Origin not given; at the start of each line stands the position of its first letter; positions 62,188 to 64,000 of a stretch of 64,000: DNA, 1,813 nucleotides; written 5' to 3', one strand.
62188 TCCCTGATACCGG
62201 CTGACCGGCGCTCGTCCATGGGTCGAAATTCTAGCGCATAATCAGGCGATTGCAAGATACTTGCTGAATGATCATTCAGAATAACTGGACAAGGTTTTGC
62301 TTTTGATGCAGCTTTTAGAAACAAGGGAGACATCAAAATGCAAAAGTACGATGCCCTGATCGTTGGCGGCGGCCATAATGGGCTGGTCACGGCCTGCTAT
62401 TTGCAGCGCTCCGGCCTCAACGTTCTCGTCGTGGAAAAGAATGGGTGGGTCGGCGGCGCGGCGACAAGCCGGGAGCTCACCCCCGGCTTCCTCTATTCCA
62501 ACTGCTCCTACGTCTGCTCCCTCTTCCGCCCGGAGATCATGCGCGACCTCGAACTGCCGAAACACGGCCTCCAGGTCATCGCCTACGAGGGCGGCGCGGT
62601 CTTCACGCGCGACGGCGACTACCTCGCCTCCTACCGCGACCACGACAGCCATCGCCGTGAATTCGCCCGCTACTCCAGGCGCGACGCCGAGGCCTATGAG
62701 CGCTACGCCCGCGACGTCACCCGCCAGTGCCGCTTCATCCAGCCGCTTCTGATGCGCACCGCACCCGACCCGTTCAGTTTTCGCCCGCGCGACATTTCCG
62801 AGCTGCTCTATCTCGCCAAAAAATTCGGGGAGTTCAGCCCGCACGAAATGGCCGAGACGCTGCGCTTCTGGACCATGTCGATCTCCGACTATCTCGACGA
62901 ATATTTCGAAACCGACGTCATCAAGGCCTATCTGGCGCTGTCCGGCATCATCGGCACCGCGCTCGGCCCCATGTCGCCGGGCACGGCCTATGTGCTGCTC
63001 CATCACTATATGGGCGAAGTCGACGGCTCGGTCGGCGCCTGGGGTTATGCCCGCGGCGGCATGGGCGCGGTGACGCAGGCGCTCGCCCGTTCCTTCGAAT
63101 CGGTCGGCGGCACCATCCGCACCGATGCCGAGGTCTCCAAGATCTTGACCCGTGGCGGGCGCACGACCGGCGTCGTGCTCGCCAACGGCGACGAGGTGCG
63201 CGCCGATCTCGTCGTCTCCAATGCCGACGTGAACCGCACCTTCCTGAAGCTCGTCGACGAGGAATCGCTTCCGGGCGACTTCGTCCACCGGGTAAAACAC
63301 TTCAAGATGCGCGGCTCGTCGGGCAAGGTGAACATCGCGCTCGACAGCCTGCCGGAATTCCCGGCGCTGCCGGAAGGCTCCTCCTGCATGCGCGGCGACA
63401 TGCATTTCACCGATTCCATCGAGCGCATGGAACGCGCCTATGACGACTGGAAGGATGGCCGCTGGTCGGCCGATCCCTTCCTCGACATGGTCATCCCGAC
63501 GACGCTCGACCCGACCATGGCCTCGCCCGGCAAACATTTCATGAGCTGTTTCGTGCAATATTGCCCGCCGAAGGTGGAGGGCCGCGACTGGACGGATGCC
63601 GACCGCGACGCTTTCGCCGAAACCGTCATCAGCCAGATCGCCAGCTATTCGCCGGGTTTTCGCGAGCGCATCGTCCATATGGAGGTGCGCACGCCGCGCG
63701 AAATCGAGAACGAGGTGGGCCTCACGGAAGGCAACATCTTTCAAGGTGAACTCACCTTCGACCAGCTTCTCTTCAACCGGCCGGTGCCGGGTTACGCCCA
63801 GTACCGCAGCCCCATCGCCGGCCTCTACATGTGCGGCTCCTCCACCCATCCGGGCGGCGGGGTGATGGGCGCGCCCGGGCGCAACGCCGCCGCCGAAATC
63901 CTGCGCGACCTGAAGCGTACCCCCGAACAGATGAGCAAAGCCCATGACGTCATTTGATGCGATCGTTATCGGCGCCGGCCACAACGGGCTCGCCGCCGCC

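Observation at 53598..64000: Candidate undescribed methylated-amine pathway island: Rieske oxygenase, omega-aminotransferase, polyamine-type ABC, PEAMT-like methyltransferase, paired PYROXD2-like flavoproteins and a BetI-like repressor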

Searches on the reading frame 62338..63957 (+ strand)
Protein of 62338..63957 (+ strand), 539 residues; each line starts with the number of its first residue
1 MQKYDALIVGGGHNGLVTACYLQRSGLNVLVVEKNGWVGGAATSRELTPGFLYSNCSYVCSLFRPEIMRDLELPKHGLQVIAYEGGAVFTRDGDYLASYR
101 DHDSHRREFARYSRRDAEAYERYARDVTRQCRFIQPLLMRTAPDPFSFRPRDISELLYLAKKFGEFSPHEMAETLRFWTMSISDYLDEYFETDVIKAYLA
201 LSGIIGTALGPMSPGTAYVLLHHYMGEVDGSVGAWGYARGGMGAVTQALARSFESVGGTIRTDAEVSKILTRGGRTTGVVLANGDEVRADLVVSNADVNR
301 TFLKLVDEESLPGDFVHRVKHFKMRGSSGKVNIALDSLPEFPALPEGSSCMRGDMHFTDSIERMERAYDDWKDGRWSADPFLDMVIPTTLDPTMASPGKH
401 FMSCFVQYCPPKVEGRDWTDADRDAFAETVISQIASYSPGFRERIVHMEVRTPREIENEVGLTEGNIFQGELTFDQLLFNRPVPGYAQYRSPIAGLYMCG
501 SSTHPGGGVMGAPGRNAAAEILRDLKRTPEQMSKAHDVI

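Call 9: search_protein_families(library=pfam, proteins=[window:62338-63957:+])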
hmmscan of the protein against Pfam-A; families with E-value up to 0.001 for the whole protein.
window:62338-63957:+ (539 aa): 9 families
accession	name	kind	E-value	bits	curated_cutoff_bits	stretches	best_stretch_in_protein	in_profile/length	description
PF01593.30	Amino_oxidase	-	4.1e-19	69.6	19.8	1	15-522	3-443/443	Flavin containing amine oxidoreductase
PF01266.30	DAO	-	6.2e-17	62.6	27.9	2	5-136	1-87/353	FAD dependent oxidoreductase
PF13450.12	NAD_binding_8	-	1.2e-10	42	21.9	1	8-54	1-46/68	NAD(P)-binding Rossmann-like domain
PF12831.13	FAD_oxidored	-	9.3e-09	35.5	27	1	5-71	1-68/416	FAD dependent oxidoreductase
PF00890.30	FAD_binding_2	-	1.2e-05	25.2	20.4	1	5-42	1-38/414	FAD binding domain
PF07992.20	Pyr_redox_2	-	1.5e-05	25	26.1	0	5-38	2-36/291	Pyridine nucleotide-disulphide oxidoreductase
PF01494.25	FAD_binding_3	-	0.0001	22.1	22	1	4-37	2-35/349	FAD binding domain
PF00996.24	GDI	-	0.00014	21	23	0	2-48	3-49/436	GDP dissociation inhibitor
PF00070.33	Pyr_redox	-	0.00055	20.8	22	0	6-39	2-35/82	Pyridine nucleotide-disulphide oxidoreductase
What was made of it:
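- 62338..63957 (+): Flavoprotein 1, CrtI/PYROXD2-like; the most conserved protein of the island. Pfam Amino_oxidase, DAO and NAD_binding_8 (call 9).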

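Call 10: search_protein_families(library=ncbifam, proteins=[window:62338-63957:+])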
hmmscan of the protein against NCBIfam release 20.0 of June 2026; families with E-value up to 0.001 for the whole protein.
window:62338-63957:+ (539 aa): 52 families (the best 25 are shown)
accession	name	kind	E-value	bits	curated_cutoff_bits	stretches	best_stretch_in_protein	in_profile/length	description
NF045689.1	BCarotKetCrtO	equivalog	1.3e-92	311.2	1000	1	1-538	1-552/563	beta-carotene ketolase CrtO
TIGR02734.1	crtI_fam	subfamily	5.5e-41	140.8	238.1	1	6-532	1-499/504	phytoene desaturase family protein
TIGR02730.1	carot_isom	equivalog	2.5e-32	112.4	586.9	1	226-510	212-475/493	carotenoid isomerase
NF045637.1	carotdesatCrtDProt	equivalog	7.1e-27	94.1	580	1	232-524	212-485/485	1-hydroxycarotenoid 3,4-desaturase CrtD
NF058655.1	CrtID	equivalog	1.3e-26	93.5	640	3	180-309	163-285/478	bifunctional phytoene desaturase/3,4-desaturase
NF042421.1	hydcarot_desat_CrtD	equivalog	5e-15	54.9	500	1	237-509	218-469/487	1-hydroxycarotenoid 3,4-desaturase CrtD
TIGR02733.1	desat_CrtD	equivalog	6.5e-15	54.8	549.7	1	421-512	391-477/492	C-3',4' desaturase CrtD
NF005560.0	PRK07233.1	equivalog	2.2e-14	53.2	252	2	235-299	191-254/435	hypothetical protein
TIGR03467.1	HpnE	equivalog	9.5e-08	31.8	283.05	1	7-46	2-41/430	hydroxysqualene dehydroxylase HpnE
NF006130.0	PRK08274.1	equivalog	9.8e-08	31.2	369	0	238-296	128-189/467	FAD-dependent tricarballylate dehydrogenase TcuA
NF005547.0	PRK07208.1-3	equivalog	1.4e-07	30.6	380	0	235-298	199-261/465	hypothetical protein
TIGR01373.1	soxB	subfamily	8.8e-07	28.1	529.45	1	2-48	29-76/407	sarcosine oxidase subunit beta family protein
NF009478.0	PRK12844.1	equivalog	1.5e-06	26.8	789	1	2-42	7-47/559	3-ketosteroid-delta-1-dehydrogenase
NF003585.0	PRK05249.1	equivalog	4.1e-06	25.7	465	1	2-45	5-48/464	Si-specific NAD(P)(+) transhydrogenase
NF009477.0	PRK12843.1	equivalog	4.3e-06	25.5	758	1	2-43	15-56/578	FAD-dependent oxidoreductase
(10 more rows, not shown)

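Call 11: find_encoding_contigs(protein=window:62338-63957:+, flank=10000, max_places=6)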
Protein window:62338-63957:+ (539 aa): 1 contig read that carries it; 1 place shown.
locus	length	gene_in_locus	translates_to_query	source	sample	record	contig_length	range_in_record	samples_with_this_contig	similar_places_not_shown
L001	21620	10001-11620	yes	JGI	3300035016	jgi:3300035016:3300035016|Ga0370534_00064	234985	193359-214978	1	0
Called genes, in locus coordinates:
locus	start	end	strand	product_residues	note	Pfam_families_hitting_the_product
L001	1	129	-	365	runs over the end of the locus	-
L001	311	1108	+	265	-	PF06707:DUF1194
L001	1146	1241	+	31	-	-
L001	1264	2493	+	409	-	PF00355:Rieske, PF00848:Ring_hydroxyl_A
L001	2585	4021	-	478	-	PF00202:Aminotran_3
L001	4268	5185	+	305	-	PF00528:BPD_transp_1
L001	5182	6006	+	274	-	PF00528:BPD_transp_1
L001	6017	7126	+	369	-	PF00005:ABC_tran, PF13304:AAA_21 (faint), PF08402:TOBE_2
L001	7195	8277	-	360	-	PF13416:SBP_bac_8, PF13531:SBP_bac_11 (weak)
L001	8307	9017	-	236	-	PF00440:TetR_N, PF13977:TetR_C_6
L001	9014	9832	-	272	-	PF01209:Ubie_methyltran, PF05175:MTS, PF06325:PrmA (weak), PF13489:Methyltransf_23, PF13847:Methyltransf_31, PF08241:Methyltransf_11, PF08242:Methyltransf_12, PF13649:Methyltransf_25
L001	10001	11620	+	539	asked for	PF00890:FAD_binding_2 (faint), PF01266:DAO, PF01593:Amino_oxidase, PF07992:Pyr_redox_2 (faint), PF12831:FAD_oxidored, PF13450:NAD_binding_8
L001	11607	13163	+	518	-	PF00890:FAD_binding_2 (weak), PF01266:DAO, PF03486:HI0933_like (faint), PF07992:Pyr_redox_2 (faint), PF13450:NAD_binding_8, PF01593:Amino_oxidase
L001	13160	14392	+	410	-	PF01571:GCV_T, PF08669:GCV_T_C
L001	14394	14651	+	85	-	-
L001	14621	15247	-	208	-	PF00440:TetR_N, PF08361:TetR_C_2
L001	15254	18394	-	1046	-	PF00873:ACR_tran, PF02355:SecD_SecF_C (faint)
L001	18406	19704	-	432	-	PF25954:Beta-barrel_RND_2 (faint), PF25917:BSH_RND, PF25876:HH_MFP_RND, PF25944:Beta-barrel_RND, PF25967:RND-MFP_C, PF25989:YknX_C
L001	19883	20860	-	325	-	PF00005:ABC_tran, PF08402:TOBE_2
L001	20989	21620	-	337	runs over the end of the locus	PF01408:GFO_IDH_MocA, PF22725:GFO_IDH_MocA_C3, PF02894:GFO_IDH_MocA_C (weak)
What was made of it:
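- On BetI choline repressor: No betA or betB gene is in the island (calls 9, 11).
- On Folate-linked N-methyl demethylases (sarcosine oxidase, DMGDH/DMGO, Tdm): PF01571 and PF08669 on the source contig (call 11).
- Checked: On the source contig it continues with the rest of flavoprotein 2 (518 aa), a GcvT-like protein (410 aa) and an 85-aa ORF (call 11).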

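Call 17: search_solved_structures(query=window:62338-63957:+, max_evalue=0.001)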
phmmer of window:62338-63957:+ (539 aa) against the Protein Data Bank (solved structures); distinct sequences matched with E-value up to 0.001: 19.
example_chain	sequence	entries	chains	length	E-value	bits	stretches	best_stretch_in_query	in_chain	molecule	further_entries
4dgk_A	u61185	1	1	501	2.4e-20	75.9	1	7-518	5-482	Phytoene dehydrogenase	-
4rep_A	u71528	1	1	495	2.2e-13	53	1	233-525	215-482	Gamma-carotene desaturase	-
3ka7_A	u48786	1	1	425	2.5e-07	32.9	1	233-304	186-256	Oxidoreductase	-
6f7v_A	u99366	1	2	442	1.1e-05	27.6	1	178-317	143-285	LkcE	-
6f32_A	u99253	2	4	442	1.1e-05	27.5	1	178-317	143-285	Amine oxidase LkcE | LkcE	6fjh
6f7l_A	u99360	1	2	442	1.3e-05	27.3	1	177-317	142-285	Amine oxidase LkcE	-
3nrn_A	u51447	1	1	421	3.9e-05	25.7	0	6-45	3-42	uncharacterized protein PF1083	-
3ada_B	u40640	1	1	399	4.2e-05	25.6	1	3-48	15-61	SARCOSINE OXIDASE BETA SUBUNIT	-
1vrq_B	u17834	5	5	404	4.4e-05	25.5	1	3-48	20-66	Sarcosine oxidase beta subunit | Subunit beta of sarcosine oxidase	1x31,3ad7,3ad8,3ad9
2gag_B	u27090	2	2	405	7.8e-05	24.7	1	2-48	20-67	heterotetrameric sarcosine oxidase beta-subunit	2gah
2c76_A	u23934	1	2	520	0.00033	22.7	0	3-45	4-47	AMINE OXIDASE (FLAVIN-CONTAINING) B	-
2c72_A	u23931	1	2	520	0.00034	22.6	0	3-45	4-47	AMINE OXIDASE (FLAVIN-CONTAINING) B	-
2c73_A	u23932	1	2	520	0.00036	22.5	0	3-45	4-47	AMINE OXIDASE (FLAVIN-CONTAINING) B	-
1gos_A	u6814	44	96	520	0.00045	22.2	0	3-45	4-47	MONOAMINE OXIDASE | AMINE OXIDASE [FLAVIN-CONTAINING] B | AMINE OXIDASE (FLAVIN-CONTAINING) B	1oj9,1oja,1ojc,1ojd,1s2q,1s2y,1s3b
2xfo_A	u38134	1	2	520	0.00045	22.2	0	3-45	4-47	Amine oxidase [flavin-containing] B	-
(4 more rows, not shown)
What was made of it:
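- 62338..63957 (+): Full-length match to CrtI 4DGK (call 17).
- CrtI 4DGK is the best solved relative (calls 10, 17).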

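Call 21: search_solved_structures(query=L001:13160-14392:+, max_evalue=0.00001)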
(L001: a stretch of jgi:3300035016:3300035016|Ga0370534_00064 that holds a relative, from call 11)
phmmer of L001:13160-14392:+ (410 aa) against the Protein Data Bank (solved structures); distinct sequences matched with E-value up to 0.00001: 20.
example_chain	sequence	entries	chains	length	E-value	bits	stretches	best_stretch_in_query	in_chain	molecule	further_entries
9q5a_A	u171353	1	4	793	6.6e-50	173.5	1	25-367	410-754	Trimethylamine N-oxide Demethylase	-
9q59_A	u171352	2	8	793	6.7e-50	173.5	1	25-367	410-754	trimethylamine N-oxide demethylase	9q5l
1yx2_A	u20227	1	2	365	6.6e-37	130.7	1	43-398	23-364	Aminomethyltransferase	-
1woo_A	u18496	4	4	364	5.7e-30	107.9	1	42-369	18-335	Aminomethyltransferase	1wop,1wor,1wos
1v5v_A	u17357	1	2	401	7.1e-24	87.8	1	44-378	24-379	aminomethyltransferase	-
1vlo_A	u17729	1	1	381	8.6e-24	87.5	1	26-363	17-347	Aminomethyltransferase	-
3a8i_A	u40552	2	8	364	1.1e-23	87.2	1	38-363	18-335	Aminomethyltransferase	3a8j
3a8k_A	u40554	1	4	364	5.5e-23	84.9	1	38-363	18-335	Aminomethyltransferase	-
1vrq_A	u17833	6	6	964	7.4e-22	81.2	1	13-323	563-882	Sarcosine oxidase alpha subunit | Subunit alpha of sarcosine oxidase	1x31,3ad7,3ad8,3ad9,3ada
2gag_A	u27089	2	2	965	1.5e-20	76.9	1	58-313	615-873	heterotetrameric sarcosine oxidase alpha-subunit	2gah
4p9s_A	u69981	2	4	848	3.1e-19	72.5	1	59-357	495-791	Dimethylglycine dehydrogenase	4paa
1wsr_A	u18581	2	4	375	1.4e-18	70.4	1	38-378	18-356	Aminomethyltransferase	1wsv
4pab_A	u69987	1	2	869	2.9e-18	69.3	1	59-356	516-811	Dimethylglycine dehydrogenase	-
3gir_A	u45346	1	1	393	7.9e-18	67.9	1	45-355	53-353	Aminomethyltransferase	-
5l46_A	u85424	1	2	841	5.3e-17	65.2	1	59-356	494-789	Dimethylglycine dehydrogenase, mitochondrial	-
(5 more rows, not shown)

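Call 32: find_homologous_proteins(query=window:62338-63957:+, max_evalue=1e-30)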
Query window:62338-63957:+ (539 aa): 8000 proteins with E <= 1e-30 among 8000 candidates; the best 120 are listed.
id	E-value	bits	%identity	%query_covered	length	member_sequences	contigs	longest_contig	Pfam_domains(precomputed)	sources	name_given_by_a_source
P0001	0.0e+0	1224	97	100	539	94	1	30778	PF01266.31,PF01593.31,PF13450.13,PF00890.31,PF07992.21,PF01494.26,PF12831.14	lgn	-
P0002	0.0e+0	1208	95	100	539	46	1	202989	PF01266.31,PF01593.31,PF13450.13,PF00890.31,PF07992.21,PF12831.14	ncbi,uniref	ncbi:phytoene desaturase family protein [Shinella sp. M27]|uniref:phytoene desaturase family protein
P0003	0.0e+0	1196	94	100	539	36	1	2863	PF01266.31,PF01593.31,PF13450.13,PF00890.31,PF12831.14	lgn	-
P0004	0.0e+0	1178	93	100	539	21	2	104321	PF01266.31,PF01593.31,PF13450.13,PF00890.31,PF12831.14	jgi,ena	-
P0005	0.0e+0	1177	93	100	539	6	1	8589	PF01266.31,PF01593.31,PF13450.13,PF00890.31,PF12831.14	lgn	-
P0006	0.0e+0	1172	92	100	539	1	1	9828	PF01266.31,PF01593.31,PF13450.13,PF00890.31,PF12831.14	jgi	-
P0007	0.0e+0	1172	92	100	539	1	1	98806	PF01266.31,PF01593.31,PF13450.13,PF00890.31,PF01494.26,PF12831.14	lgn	-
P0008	0.0e+0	1171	92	100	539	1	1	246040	PF01266.31,PF01593.31,PF13450.13,PF00890.31,PF07992.21,PF01494.26,PF12831.14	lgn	-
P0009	0.0e+0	1170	92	100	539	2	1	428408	PF01266.31,PF01593.31,PF13450.13,PF12831.14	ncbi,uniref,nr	ncbi:phytoene dehydrogenase-like protein [Mycoplana sp. BE70]|uniref:phytoene desaturase family prot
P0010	0.0e+0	1167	92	100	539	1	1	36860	PF01266.31,PF01593.31,PF13450.13,PF00890.31,PF01494.26,PF12831.14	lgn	-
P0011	0.0e+0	1167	92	100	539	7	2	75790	PF01266.31,PF01593.31,PF13450.13,PF12831.14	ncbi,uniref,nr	ncbi:phytoene desaturase family protein [Shinella pollutisoli]|uniref:Pyridine nucleotide-disulfide 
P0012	0.0e+0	1165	92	100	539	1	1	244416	PF01266.31,PF01593.31,PF13450.13,PF01494.26,PF12831.14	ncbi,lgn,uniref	ncbi:phytoene desaturase family protein [Mycoplana ramosa]|uniref:Pyridine nucleotide-disulfide oxid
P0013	0.0e+0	1160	91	100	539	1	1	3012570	PF01946.24,PF01266.31,PF01593.31,PF13450.13,PF00890.31,PF12831.14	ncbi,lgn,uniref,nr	ncbi:NAD(P)/FAD-dependent oxidoreductase [Rhizobium sp. ARZ01]|uniref:phytoene desaturase family pro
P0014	0.0e+0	1149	90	100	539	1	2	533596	PF01266.31,PF01593.31,PF13450.13,PF00890.31,PF07992.21,PF12831.14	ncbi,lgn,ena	-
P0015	0.0e+0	1149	90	100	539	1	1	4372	PF01266.31,PF01593.31,PF13450.13,PF00890.31,PF07992.21,PF12831.14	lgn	-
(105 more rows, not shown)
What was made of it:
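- Closest known: Human PYROXD2. Same: UniRef names several orthologues of flavoprotein 1 after PYROXD2 (call 32).
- Tried and rejected: Homologue names for flavoprotein 1 are all generic (call 32).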

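Call 48: search_protein_families(library=pfam, proteins=[L001:14394-14648:+, L001:11607-13160:+], max_evalue=0.01)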
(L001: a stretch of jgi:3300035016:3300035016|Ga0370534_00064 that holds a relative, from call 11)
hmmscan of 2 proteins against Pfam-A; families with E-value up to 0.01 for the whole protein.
L001:14394-14648:+ (85 aa): 0 families

L001:11607-13160:+ (518 aa): 11 families
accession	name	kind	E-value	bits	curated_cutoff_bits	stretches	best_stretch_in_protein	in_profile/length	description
PF01266.30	DAO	-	1e-14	55.3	27.9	1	5-320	1-227/353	FAD dependent oxidoreductase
PF01593.30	Amino_oxidase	-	2.7e-13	50.4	19.8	2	209-334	175-295/443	Flavin containing amine oxidoreductase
PF13450.12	NAD_binding_8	-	2.8e-09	37.5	21.9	1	8-61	1-53/68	NAD(P)-binding Rossmann-like domain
PF07992.20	Pyr_redox_2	-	9.7e-08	32.2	26.1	1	5-36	2-33/291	Pyridine nucleotide-disulphide oxidoreductase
PF00890.30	FAD_binding_2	-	1e-07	32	20.4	1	5-42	1-38/414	FAD binding domain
PF03486.20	HI0933_like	-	9.7e-07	28.9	50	1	5-39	2-36/244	HI0933-like protein Rossmann domain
PF01946.23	Thi4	-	3.4e-05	23.7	26.2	1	4-43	18-58/235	Thi4 family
PF01134.28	GIDA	-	7.7e-05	22.3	22.1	1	5-65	1-58/391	Glucose inhibited division protein A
PF12831.13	FAD_oxidored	-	0.00011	22.1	27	1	5-47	1-43/416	FAD dependent oxidoreductase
PF01494.25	FAD_binding_3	-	0.00014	21.7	22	1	5-48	3-46/349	FAD binding domain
PF00070.33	Pyr_redox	-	0.0046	17.9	22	0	6-39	2-35/82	Pyridine nucleotide-disulphide oxidoreductase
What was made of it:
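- On Folate-linked N-methyl demethylases (sarcosine oxidase, DMGDH/DMGO, Tdm): The partners are CrtI/PYROXD2-type flavoproteins (calls 9, 17, 48).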

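Call 74: search_protein_families(library=ncbifam, proteins=[L001:13160-14389:+], max_evalue=1e-10)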
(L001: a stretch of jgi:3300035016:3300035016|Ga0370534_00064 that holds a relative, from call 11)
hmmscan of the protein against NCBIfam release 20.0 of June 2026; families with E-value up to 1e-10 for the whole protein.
L001:13160-14389:+ (410 aa): 8 families
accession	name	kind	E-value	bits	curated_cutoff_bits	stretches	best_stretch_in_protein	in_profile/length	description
NF053776.1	TmaoDeMthMsil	equivalog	2.8e-72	244.4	1100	1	15-367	378-730/763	trimethylamine N-oxide demethylase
NF001567.0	PRK00389.1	subfamily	1.3e-58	198.6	300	1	40-398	18-354/359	glycine cleavage system aminomethyltransferase GcvT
TIGR00528.1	gcvT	equivalog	5.5e-45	153.8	235.85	1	26-375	4-346/362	glycine cleavage system aminomethyltransferase GcvT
TIGR01372.1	soxA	subfamily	6e-38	130.2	1164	1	59-360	649-959/996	sarcosine oxidase subunit alpha family protein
NF010093.0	PRK13579.1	equivalog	9.5e-36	123.4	459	1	43-362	27-338/371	glycine cleavage system aminomethyltransferase GcvT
NF009133.0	PRK12486.1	equivalog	2.2e-30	105.8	410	1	53-362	40-343/369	dimethylsulfoniopropionate demethylase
NF047633.1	SyrngDmethDesA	equivalog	1e-16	60.5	800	1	59-278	39-271/453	syringate O-demethylase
NF047885.1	VanMgalDeMLigM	equivalog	4.3e-16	58.9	580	1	59-277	38-271/461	vanillate/3-O-methylgallate O-demethylase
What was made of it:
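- On Folate-linked N-methyl demethylases (sarcosine oxidase, DMGDH/DMGO, Tdm): Matches to Tdm, SoxA and DMGDH (calls 21, 74).
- The GcvT-like protein best matches the folate domain of TMAO demethylase (173 bits to 9Q5A; NCBIfam 244 bits), then sarcosine oxidase alpha and dimethylglycine dehydrogenase/oxidase (calls 21, 74). The GcvT-like protein is closest to the TMAO demethylase folate domain (calls 21, 74).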
